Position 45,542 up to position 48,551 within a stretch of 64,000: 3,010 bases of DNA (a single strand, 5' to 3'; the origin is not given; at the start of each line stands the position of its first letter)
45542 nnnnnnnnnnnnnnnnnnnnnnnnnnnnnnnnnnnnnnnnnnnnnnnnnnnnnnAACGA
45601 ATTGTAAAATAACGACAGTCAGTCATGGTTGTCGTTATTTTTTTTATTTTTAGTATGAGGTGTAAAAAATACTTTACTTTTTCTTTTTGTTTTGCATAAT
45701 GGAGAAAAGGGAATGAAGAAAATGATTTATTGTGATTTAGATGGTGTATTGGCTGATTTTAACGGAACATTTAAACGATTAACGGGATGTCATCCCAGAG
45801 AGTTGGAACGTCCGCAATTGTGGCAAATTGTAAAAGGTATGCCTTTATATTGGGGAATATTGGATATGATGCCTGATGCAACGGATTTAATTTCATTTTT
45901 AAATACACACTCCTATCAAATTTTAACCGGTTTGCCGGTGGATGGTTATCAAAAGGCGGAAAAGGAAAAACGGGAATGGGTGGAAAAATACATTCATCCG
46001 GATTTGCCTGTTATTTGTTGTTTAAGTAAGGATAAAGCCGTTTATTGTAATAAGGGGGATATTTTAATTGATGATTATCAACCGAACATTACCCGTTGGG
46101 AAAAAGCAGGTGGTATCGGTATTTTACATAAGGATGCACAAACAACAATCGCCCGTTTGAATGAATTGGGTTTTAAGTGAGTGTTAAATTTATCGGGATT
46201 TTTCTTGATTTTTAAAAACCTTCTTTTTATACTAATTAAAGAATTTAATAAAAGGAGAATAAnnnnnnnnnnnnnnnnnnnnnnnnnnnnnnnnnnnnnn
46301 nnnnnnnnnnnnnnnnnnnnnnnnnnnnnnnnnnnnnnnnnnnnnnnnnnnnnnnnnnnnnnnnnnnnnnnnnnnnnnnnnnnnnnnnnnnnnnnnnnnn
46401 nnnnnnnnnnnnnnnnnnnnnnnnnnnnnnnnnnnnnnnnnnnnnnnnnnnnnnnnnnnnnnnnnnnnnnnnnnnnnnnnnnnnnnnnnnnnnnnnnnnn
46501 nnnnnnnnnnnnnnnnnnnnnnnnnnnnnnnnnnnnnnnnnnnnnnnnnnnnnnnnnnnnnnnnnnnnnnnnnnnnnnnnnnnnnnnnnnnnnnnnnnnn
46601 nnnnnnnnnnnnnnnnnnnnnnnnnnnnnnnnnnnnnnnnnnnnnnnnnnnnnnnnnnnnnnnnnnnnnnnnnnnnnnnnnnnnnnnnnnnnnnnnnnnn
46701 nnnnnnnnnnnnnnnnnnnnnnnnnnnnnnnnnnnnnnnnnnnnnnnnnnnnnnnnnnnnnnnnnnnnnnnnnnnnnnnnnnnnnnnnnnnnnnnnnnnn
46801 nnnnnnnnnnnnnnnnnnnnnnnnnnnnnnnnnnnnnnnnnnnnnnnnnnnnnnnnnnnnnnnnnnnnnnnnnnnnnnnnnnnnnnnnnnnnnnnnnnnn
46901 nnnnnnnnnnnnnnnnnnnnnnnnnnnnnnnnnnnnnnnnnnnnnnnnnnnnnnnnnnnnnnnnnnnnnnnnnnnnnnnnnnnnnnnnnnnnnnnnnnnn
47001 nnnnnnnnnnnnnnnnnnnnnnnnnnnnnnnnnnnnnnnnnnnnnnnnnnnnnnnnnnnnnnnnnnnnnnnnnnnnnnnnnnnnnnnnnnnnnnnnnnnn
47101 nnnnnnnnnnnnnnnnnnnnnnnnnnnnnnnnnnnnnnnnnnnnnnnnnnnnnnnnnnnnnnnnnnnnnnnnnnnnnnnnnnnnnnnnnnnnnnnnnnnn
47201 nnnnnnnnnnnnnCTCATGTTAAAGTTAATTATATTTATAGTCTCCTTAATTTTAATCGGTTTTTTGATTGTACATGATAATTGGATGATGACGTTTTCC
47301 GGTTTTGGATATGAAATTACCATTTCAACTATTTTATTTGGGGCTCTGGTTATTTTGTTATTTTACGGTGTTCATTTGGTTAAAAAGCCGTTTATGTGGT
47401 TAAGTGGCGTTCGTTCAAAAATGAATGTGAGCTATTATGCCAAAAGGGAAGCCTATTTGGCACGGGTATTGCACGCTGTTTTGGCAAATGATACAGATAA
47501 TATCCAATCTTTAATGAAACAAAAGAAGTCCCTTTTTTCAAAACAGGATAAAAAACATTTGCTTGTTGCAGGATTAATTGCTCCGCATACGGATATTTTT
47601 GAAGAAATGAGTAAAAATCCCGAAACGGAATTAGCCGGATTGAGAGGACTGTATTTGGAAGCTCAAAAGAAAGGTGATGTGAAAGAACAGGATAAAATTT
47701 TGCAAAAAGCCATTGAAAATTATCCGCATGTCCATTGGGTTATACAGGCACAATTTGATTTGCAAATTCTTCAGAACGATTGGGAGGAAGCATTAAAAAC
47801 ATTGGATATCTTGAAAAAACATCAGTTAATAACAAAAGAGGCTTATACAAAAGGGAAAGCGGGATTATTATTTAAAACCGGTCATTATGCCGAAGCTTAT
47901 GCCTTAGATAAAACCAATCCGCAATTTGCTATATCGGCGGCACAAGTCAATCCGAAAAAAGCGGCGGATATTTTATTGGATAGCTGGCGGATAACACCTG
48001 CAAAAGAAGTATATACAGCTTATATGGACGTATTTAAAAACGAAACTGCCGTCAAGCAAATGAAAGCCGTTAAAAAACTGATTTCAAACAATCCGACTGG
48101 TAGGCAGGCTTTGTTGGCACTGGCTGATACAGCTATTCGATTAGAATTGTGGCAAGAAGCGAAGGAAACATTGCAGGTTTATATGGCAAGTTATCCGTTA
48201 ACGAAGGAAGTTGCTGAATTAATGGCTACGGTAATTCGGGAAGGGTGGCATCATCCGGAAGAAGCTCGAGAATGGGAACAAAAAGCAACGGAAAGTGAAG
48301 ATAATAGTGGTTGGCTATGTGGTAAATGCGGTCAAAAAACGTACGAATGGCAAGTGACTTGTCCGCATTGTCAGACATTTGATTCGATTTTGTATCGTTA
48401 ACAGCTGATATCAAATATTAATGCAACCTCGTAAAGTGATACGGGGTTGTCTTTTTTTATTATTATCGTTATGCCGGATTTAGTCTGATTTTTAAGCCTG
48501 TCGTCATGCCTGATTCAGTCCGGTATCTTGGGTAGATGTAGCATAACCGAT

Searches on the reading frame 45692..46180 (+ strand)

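Call 43: search_protein_families(library=pfam, proteins=[window:45692-46180:+], max_evalue=0.001)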
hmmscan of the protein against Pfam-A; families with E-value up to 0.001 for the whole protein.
window:45692-46180:+ (162 aa): 1 family
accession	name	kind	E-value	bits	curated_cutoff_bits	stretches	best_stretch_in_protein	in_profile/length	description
PF06941.18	NT5C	-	4.6e-07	30.3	24.8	1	42-145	52-149/180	5' nucleotidase, deoxy (Pyrimidine), cytosolic type C protein (NT5C)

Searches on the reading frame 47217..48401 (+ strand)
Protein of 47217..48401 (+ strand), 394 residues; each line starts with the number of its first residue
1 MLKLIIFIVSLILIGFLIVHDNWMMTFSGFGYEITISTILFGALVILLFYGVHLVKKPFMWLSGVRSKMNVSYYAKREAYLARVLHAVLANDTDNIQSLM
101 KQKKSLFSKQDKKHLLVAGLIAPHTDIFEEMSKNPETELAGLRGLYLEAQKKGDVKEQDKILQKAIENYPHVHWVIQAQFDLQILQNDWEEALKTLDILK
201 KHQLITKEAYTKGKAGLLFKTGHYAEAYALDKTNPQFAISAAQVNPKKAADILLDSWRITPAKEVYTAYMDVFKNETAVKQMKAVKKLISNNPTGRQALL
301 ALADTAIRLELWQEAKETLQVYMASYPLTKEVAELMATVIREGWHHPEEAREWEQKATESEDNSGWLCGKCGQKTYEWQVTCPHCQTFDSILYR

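Call 15: search_protein_families(library=pfam, proteins=[window:47217-48401:+], max_evalue=0.01)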
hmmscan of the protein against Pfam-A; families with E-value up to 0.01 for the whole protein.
window:47217-48401:+ (394 aa): 3 families
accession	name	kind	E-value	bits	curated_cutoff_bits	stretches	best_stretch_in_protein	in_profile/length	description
PF14559.12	TPR_19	-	2.1e-07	31.6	25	1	285-337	14-66/68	Tetratricopeptide repeat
PF13174.12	TPR_6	-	2.9e-06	28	26.3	0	297-327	1-31/33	Tetratricopeptide repeat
PF25058.1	ARM_TT21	-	0.0041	17.5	27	0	150-205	68-126/155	Tetratricopeptide repeat protein 21 ARM repeat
